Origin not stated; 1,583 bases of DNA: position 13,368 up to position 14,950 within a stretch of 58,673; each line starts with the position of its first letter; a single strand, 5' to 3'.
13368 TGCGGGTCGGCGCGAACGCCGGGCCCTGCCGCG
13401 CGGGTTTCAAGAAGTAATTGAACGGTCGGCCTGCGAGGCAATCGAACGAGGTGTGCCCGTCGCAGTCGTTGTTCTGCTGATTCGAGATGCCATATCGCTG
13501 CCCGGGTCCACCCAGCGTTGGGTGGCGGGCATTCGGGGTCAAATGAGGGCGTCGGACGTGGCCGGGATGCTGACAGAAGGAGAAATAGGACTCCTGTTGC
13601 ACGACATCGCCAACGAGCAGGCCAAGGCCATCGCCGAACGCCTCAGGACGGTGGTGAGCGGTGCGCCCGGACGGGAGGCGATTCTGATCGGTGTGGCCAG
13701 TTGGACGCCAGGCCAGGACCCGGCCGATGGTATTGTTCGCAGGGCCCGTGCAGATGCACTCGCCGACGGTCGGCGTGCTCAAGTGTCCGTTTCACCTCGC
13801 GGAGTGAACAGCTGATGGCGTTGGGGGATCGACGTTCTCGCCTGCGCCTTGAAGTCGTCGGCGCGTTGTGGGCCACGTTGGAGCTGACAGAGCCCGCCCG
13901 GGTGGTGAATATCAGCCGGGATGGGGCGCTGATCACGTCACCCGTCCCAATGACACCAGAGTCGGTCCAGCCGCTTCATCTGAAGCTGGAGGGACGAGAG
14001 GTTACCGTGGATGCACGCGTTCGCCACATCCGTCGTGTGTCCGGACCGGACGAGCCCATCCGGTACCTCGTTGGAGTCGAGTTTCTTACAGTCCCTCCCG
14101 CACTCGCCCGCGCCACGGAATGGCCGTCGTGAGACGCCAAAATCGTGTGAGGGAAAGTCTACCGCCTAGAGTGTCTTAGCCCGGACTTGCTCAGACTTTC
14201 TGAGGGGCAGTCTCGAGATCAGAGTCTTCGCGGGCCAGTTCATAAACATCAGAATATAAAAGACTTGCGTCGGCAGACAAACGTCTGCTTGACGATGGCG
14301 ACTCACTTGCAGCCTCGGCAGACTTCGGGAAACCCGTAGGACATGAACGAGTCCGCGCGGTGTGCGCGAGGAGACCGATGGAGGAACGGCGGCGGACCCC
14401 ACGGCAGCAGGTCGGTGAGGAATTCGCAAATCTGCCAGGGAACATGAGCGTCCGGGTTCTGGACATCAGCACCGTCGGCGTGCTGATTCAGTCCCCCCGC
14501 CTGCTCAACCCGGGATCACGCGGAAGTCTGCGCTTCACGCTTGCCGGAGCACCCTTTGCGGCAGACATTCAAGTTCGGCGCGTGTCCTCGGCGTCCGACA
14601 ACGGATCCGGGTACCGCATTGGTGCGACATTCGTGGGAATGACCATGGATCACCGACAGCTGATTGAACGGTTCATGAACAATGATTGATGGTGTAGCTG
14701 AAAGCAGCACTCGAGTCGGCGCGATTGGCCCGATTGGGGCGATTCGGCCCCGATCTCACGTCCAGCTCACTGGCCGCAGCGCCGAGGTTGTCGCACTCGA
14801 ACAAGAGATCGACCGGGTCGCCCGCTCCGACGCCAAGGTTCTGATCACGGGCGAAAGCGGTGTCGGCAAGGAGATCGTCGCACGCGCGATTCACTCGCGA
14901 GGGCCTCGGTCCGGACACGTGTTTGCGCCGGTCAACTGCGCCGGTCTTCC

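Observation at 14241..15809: PilZ gene overlapping a receiver-less sigma54 activator, behind its own sigma54 promoter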

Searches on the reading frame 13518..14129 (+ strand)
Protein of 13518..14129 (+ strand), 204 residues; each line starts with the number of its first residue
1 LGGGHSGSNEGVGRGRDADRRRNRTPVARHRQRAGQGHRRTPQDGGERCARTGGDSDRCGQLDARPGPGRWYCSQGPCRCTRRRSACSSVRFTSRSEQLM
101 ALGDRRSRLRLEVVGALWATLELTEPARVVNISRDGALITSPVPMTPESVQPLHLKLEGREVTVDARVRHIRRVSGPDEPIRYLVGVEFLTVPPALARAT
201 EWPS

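Call 3: search_protein_families(library=pfam, proteins=[window:13518-14129:+], max_evalue=0.01)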
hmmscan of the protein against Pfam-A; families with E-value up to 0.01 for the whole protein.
window:13518-14129:+ (204 aa): 1 family
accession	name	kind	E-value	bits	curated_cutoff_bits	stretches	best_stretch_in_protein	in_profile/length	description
PF07238.19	PilZ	-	4.3e-07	30.6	22.5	1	126-195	24-91/102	PilZ domain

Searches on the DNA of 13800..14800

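Call 18: search_rna_families(source=window, start=13800, end=14800, threshold=evalue, max_evalue=5)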
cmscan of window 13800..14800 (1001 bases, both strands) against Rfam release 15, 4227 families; matches with E-value up to 5: 1.
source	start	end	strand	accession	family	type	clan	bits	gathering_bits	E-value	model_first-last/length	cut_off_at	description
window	14713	14747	+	RF03838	MIR8032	Gene; miRNA;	-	17.2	78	1.2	1-48/48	no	MIR8032 microRNA precursor family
